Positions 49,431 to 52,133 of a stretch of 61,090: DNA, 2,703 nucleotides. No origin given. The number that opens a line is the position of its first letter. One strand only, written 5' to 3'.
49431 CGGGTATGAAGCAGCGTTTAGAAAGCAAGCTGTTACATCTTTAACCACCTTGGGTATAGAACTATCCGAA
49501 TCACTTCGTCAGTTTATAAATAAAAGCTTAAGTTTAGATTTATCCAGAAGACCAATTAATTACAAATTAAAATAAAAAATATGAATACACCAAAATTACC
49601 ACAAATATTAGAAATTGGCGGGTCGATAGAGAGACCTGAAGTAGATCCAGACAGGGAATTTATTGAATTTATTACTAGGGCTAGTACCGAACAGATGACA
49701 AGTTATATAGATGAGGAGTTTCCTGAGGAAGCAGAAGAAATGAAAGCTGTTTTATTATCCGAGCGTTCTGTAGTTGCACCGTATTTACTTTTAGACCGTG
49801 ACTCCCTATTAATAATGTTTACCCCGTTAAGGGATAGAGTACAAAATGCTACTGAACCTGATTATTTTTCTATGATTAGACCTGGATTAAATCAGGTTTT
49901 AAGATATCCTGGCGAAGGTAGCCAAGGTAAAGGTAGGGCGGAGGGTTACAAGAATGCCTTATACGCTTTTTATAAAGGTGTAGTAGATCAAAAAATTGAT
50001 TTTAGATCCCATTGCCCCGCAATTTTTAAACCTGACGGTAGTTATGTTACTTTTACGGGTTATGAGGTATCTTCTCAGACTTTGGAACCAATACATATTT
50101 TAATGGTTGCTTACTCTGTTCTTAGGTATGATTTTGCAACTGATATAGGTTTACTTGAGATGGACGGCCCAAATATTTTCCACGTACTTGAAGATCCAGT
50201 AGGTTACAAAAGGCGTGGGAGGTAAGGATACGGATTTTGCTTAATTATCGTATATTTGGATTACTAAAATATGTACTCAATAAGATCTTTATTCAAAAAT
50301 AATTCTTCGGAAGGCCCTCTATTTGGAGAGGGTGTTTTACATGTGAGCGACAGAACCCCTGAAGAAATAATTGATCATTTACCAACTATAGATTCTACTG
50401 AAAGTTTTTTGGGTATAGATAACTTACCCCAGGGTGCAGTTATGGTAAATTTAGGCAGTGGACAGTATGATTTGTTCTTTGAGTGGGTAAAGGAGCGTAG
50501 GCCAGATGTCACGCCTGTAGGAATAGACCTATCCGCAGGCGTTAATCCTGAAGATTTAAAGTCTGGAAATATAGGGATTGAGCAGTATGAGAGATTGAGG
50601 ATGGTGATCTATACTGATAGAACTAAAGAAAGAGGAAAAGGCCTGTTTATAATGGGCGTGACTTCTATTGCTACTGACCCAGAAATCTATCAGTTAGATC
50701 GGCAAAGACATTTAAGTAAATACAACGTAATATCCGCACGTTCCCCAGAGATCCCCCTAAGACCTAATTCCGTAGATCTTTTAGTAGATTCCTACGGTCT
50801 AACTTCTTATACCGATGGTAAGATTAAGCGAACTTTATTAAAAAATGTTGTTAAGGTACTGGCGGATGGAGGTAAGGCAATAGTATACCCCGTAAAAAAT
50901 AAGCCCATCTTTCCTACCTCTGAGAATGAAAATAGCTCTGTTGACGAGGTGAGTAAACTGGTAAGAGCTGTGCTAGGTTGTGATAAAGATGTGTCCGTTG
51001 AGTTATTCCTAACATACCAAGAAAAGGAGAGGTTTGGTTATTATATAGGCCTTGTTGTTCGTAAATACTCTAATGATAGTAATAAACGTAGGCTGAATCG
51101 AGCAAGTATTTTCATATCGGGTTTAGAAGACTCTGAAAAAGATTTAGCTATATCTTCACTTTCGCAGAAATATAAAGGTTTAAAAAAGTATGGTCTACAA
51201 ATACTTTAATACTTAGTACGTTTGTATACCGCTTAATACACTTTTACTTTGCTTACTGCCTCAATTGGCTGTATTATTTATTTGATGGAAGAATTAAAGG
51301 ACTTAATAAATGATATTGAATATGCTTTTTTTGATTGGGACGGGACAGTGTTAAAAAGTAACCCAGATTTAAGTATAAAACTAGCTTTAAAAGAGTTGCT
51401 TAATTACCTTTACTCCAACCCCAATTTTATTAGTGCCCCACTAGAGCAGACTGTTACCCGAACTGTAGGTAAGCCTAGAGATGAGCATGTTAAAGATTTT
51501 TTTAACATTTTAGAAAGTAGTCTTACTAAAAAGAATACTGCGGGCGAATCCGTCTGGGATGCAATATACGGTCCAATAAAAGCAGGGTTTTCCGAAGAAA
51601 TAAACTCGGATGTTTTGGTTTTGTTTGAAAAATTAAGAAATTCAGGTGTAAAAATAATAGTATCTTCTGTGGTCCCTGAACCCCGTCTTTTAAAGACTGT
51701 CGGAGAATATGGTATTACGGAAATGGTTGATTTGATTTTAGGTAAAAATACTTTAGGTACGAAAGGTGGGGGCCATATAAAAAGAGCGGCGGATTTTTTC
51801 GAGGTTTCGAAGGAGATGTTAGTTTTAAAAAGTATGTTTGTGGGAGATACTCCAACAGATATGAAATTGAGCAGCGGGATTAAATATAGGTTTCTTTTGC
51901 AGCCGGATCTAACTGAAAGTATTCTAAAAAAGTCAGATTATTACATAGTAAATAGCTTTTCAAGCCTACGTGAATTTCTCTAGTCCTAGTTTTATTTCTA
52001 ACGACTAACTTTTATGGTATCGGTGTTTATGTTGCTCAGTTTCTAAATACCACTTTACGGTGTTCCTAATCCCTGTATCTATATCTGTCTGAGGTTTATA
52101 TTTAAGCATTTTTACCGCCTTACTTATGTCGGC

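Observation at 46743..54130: Candidate undescribed tailoring module inside the glycan locus: atypical kinase-like protein, two NLGSG Rossmann proteins, a HAD phosphatase and four proteins of unknown fold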

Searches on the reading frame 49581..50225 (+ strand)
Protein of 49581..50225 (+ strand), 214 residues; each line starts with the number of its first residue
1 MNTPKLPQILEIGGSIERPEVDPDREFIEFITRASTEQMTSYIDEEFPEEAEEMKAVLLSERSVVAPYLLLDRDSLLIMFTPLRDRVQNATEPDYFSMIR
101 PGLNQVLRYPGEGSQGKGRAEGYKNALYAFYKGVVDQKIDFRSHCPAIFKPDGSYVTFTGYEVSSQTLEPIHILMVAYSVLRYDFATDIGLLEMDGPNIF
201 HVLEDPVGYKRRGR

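Call 3: search_protein_families(library=pfam, proteins=[window:49581-50225:+], max_evalue=0.1)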
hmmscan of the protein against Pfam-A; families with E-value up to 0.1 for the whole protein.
window:49581-50225:+ (214 aa): 0 families

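Call 4: search_protein_families(library=ncbifam, proteins=[window:49581-50225:+], max_evalue=0.1)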
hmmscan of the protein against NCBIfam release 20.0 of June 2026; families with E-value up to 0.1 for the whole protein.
window:49581-50225:+ (214 aa): 0 families

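Call 29: search_protein_families(library=phrogs, proteins=[window:49581-50225:+], max_evalue=0.1)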
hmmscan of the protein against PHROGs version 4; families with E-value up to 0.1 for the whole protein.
window:49581-50225:+ (214 aa): 1 family
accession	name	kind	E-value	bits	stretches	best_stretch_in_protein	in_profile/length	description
phrog_23418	-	unknown function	0.04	14.6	1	76-156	70-148/190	-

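Call 30: search_protein_families(library=padloc, proteins=[window:49581-50225:+], max_evalue=0.1)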
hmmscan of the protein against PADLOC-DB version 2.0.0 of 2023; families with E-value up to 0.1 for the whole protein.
window:49581-50225:+ (214 aa): 0 families

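Call 73: predict_structure(protein=window:49581-50225:+)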
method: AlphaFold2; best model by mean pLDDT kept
length: 214 residues; sequences in the alignment: 1
mean_pLDDT: 42.3   pTM: 0.33
mean pLDDT of the five models: 42.3, 40.1, 36.6, 33.6, 32.2
residues with pLDDT >= 90: 0; 70-90: 0; 50-70: 63; < 50: 151
segments of 3 or more residues with pLDDT < 50: 1-36, 57-80, 109-125, 144-148, 156-161, 166-214
pLDDT, mean of each block of 10 residues (from residue 1): 26 26 33 43 52 50 37 44 54 55 55 39 49 54 51 52 47 43 31 27 25 26
secondary structure, 60 per line:
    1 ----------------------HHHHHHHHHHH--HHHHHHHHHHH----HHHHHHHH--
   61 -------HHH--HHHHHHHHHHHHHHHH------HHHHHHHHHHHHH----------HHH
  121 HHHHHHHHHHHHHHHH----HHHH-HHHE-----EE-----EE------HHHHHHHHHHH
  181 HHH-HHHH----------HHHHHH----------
elements in order: H23-33 H36-46 H51-58 H73-88 H95-107 H118-136 H141-144 H170-183 H185-188 H199-204
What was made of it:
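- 49581..50225 (+): g214: acidic soluble orphan protein (pI 4.8). It starts 5 nt after the g344 stop codon. Fold unknown. Call 73 (AF2 pLDDT 42, unusable).
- Tried and rejected: AF2 of g214 without an alignment gave pLDDT 42, so I made no fold search on it (call 73).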

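Call 90: find_related_loci(query=window:49581-50225:+, collection=viral_contigs, flank=8000)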
Query window:49581-50225:+ (214 aa) in viral_contigs; peptide patterns used: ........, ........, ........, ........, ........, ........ (x = any residue, [..] = any of these).
5 stretches matched a pattern, but none encodes a relative of the query by tblastn (E <= 1e-3).
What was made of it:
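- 49581..50225 (+): Call 90 (none on viral contigs).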

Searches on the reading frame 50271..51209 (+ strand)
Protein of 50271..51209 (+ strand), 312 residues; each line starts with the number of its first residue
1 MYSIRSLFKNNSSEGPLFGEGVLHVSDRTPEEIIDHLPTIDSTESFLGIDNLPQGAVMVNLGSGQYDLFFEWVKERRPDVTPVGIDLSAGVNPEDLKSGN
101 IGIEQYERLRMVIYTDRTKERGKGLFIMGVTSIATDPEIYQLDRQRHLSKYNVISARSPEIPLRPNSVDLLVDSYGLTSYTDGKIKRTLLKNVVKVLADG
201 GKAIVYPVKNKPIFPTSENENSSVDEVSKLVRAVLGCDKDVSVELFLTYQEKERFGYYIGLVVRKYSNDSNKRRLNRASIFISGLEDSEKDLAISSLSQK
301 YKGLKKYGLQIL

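Call 3: search_protein_families(library=pfam, proteins=[window:50271-51209:+], max_evalue=0.1)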
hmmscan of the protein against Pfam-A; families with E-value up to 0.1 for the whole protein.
window:50271-51209:+ (312 aa): 5 families
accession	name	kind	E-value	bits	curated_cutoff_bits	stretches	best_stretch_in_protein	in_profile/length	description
PF07202.18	Tcp10_C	-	0.015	15.4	36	0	193-207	14-28/35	T-complex protein 10 C-terminus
PF08241.18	Methyltransf_11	-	0.021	15.9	21.2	1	132-204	21-94/95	Methyltransferase domain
PF13847.12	Methyltransf_31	-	0.025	14.7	27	0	55-89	4-38/145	Methyltransferase domain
PF01209.24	Ubie_methyltran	-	0.059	13.1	20.1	0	151-206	100-152/233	ubiE/COQ5 methyltransferase family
PF13649.12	Methyltransf_25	-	0.074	14.2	27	0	141-201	33-97/97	Methyltransferase domain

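Call 4: search_protein_families(library=ncbifam, proteins=[window:50271-51209:+], max_evalue=0.1)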
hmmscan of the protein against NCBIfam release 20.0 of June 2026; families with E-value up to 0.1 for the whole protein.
window:50271-51209:+ (312 aa): 2 families
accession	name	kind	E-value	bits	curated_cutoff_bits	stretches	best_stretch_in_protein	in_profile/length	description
NF001244.0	PRK00216.1-5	equivalog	0.006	15.9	216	0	149-211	100-159/236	bifunctional demethylmenaquinone methyltransferase/2-methoxy-6-polyprenyl-1,4-benzoquinol methylase UbiE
TIGR01934.1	MenG_MenH_UbiE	subfamily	0.096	12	158.35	0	143-207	78-143/223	ubiquinone/menaquinone biosynthesis methyltransferase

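Call 22: search_solved_structures(query=window:50271-51209:+, max_evalue=10, show_alignments=2)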
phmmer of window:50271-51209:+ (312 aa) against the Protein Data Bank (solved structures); distinct sequences matched with E-value up to 10: 0.

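Call 29: search_protein_families(library=phrogs, proteins=[window:50271-51209:+], max_evalue=0.1)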
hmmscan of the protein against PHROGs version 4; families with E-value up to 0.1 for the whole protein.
window:50271-51209:+ (312 aa): 0 families

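Call 30: search_protein_families(library=padloc, proteins=[window:50271-51209:+], max_evalue=0.1)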
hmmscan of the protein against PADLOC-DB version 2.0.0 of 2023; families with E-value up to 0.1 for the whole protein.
window:50271-51209:+ (312 aa): 0 families

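Call 46: search_protein_families(library=pfam, alignment_id=A3, max_evalue=0.01)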
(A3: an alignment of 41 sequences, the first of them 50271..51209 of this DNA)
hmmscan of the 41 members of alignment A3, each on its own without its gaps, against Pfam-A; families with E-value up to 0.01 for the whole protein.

A. member 1, window:50271-51209:+ (312 aa): 0 families

B. families by the number of members that match (of 41 scanned): 7 families
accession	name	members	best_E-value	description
PF13649.12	Methyltransf_25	20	7.9e-08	Methyltransferase domain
PF08241.18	Methyltransf_11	18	1.5e-08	Methyltransferase domain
PF13847.12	Methyltransf_31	11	1.8e-05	Methyltransferase domain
PF01209.24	Ubie_methyltran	9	2.7e-05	ubiE/COQ5 methyltransferase family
PF13489.12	Methyltransf_23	4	0.0022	Methyltransferase domain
PF08242.18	Methyltransf_12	3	0.0014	Methyltransferase domain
PF05148.21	Methyltransf_8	2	5.3e-06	Hypothetical methyltransferase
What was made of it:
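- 50271..51209 (+): g312: divergent class I SAM-methyltransferase-fold protein. It belongs to a family of proteins of about 250 aa. Motif I is VNLGSG (the family has E, D or N at the first position), followed by VGIDLS, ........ and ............. It is truncated by a stop codon in one metagenome population. Call 46 (20 of 41 members hit Methyltransf_25 and 18 hit Methyltransf_11).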

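Call 47: search_solved_structures(query=A3, max_evalue=1, show_alignments=3)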
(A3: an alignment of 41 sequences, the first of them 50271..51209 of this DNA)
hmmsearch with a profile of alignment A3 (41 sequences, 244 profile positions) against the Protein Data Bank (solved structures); distinct sequences matched with E-value up to 1: 32.
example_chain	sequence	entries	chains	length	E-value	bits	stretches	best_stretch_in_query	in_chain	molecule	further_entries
9w6x_A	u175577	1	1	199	1e-06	31.6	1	138-190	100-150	YtkW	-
2p8j_A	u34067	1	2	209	9.9e-06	28.4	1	137-197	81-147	S-adenosylmethionine-dependent methyltransferase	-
3dlc_A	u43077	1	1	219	5e-05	26.1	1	130-197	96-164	Putative S-adenosyl-L-methionine-dependent Methyltransferase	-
2avn_A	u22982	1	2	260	0.00069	22.4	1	129-219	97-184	ubiquinone/menaquinone biosynthesis methyltransferase-related protein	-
4r6w_A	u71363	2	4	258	0.001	21.9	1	107-196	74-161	Phosphoethanolamine N-methyltransferase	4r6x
6f5z_A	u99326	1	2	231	0.0015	21.3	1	132-205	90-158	24-sterol C-methyltransferase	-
1ve3_A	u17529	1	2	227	0.0024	20.6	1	109-230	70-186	hypothetical protein PH0226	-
3mgg_A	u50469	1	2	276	0.0029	20.4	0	131-186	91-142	Methyltransferase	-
1xxl_A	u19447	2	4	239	0.0038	20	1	134-185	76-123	YcgJ protein | ycgJ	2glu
8k76_A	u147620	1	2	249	0.004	19.9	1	111-182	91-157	S-adenosylmethionine-dependent methyltransferase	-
3uj6_A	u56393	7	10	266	0.011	18.5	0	107-196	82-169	Phosphoethanolamine N-methyltransferase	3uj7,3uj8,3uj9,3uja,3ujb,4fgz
3ujd_A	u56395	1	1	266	0.011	18.4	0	107-196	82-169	Phosphoethanolamine N-methyltransferase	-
4qtt_B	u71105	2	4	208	0.016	18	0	137-183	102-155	Putative methyltransferase BUD23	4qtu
9ri2_A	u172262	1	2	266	0.016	18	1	145-226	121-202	Methyltransferase, putative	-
1vlm_A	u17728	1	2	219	0.02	17.6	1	129-202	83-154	SAM-dependent methyltransferase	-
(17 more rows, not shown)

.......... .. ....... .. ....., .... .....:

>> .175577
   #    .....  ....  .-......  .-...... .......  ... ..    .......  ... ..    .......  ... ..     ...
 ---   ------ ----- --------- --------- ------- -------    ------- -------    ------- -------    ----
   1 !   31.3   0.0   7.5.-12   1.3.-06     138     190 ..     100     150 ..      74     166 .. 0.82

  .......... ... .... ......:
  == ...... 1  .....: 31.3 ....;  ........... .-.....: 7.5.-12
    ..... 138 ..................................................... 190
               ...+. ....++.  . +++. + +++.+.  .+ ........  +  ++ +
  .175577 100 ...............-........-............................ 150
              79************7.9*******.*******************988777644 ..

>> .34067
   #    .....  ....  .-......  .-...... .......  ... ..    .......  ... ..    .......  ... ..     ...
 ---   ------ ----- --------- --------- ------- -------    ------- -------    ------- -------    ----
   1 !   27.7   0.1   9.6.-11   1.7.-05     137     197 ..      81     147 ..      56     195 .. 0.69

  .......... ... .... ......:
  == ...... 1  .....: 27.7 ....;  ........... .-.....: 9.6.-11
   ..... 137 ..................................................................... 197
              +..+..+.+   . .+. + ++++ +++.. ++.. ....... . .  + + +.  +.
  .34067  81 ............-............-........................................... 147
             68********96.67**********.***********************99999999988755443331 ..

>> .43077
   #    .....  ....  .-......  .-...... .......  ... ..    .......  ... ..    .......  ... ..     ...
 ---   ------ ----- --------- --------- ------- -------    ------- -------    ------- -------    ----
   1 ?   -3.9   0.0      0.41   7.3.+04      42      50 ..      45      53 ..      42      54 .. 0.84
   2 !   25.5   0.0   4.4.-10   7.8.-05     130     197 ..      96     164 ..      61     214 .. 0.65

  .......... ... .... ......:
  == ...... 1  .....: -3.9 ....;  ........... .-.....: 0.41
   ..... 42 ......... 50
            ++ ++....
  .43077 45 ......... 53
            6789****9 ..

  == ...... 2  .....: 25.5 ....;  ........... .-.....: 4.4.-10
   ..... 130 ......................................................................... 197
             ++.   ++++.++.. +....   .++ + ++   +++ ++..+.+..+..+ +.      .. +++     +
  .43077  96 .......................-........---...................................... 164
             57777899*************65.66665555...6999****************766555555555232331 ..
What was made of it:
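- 50271..51209 (+): Call 47 (PDB profile hits to MTases, 1e-6).
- On Class I SAM methyltransferase (g312): However, 20 of 41 family members hit Methyltransf_25 and 18 hit Methyltransf_11 (best 1.5e-8; call 46), and the family profile hits PDB MTases at 1e-6 (call 47).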

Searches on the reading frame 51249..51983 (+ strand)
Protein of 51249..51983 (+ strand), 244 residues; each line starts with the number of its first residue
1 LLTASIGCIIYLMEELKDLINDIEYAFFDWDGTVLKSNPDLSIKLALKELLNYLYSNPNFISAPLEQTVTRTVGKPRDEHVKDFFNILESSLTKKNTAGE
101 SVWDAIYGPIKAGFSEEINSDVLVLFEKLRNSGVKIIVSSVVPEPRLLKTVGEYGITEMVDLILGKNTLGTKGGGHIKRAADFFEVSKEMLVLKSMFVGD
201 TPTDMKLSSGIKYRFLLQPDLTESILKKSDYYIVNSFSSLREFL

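Call 3: search_protein_families(library=pfam, proteins=[window:51249-51983:+], max_evalue=0.1)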
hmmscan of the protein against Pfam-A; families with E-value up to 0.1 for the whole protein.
window:51249-51983:+ (244 aa): 3 families
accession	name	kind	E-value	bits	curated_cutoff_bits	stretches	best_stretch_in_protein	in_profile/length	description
PF00702.32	Hydrolase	-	1.9e-06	28.9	26.4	1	26-206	4-185/191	haloacid dehalogenase-like hydrolase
PF13419.12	HAD_2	-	3e-06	27.9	23.8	1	28-211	3-171/178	Haloacid dehalogenase-like hydrolase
PF12710.13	HAD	-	0.073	13.9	27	0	26-207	1-187/189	haloacid dehalogenase-like hydrolase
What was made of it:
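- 51249..51983 (+): HAD-superfamily hydrolase with motifs I-IV (DWDGT, a Ser in VSSVV, a Lys in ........, GDTPTD). Last gene of the probable operon. Call 3 (PF00702 at 28.9 bits against a cut-off of 26.4; HAD_2 at 27.9 against 23.8).
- On HAD superfamily hydrolase (51249-51983): HAD_2 scores 27.9 against 23.8 (call 3).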

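Call 4: search_protein_families(library=ncbifam, proteins=[window:51249-51983:+], max_evalue=0.1)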
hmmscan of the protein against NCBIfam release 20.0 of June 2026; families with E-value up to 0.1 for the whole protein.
window:51249-51983:+ (244 aa): 4 families
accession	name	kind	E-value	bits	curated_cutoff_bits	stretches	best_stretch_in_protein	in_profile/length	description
NF009695.0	PRK13222.1-2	equivalog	5.4e-05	22.8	225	1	22-206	5-181/226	phosphoglycolate phosphatase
TIGR01449.2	PGP_bact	equivalog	0.0068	16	180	1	27-206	2-172/213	phosphoglycolate phosphatase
TIGR01454.1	AHBA_synth_RP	hypoth_equivalog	0.076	12.6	246.65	0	118-208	76-164/205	AHBA synthesis associated protein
NF009698.0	PRK13223.1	equivalog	0.09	11.9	466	0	27-206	17-188/272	phosphoglycolate phosphatase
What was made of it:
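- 51249..51983 (+): Call 4 (weak phosphoglycolate-phosphatase-like hits).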

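Call 29: search_protein_families(library=phrogs, proteins=[window:51249-51983:+], max_evalue=0.1)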
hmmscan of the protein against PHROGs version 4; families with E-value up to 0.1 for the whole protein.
window:51249-51983:+ (244 aa): 0 families

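Call 30: search_protein_families(library=padloc, proteins=[window:51249-51983:+], max_evalue=0.1)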
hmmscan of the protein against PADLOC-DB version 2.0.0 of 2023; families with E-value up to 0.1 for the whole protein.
window:51249-51983:+ (244 aa): 0 families

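Call 82: search_solved_structures(query=window:51249-51983:+, max_evalue=0.01, show_alignments=1)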
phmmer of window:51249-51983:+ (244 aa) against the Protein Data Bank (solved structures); distinct sequences matched with E-value up to 0.01: 0.
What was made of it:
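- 51249..51983 (+): No PDB match by sequence (call 82).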
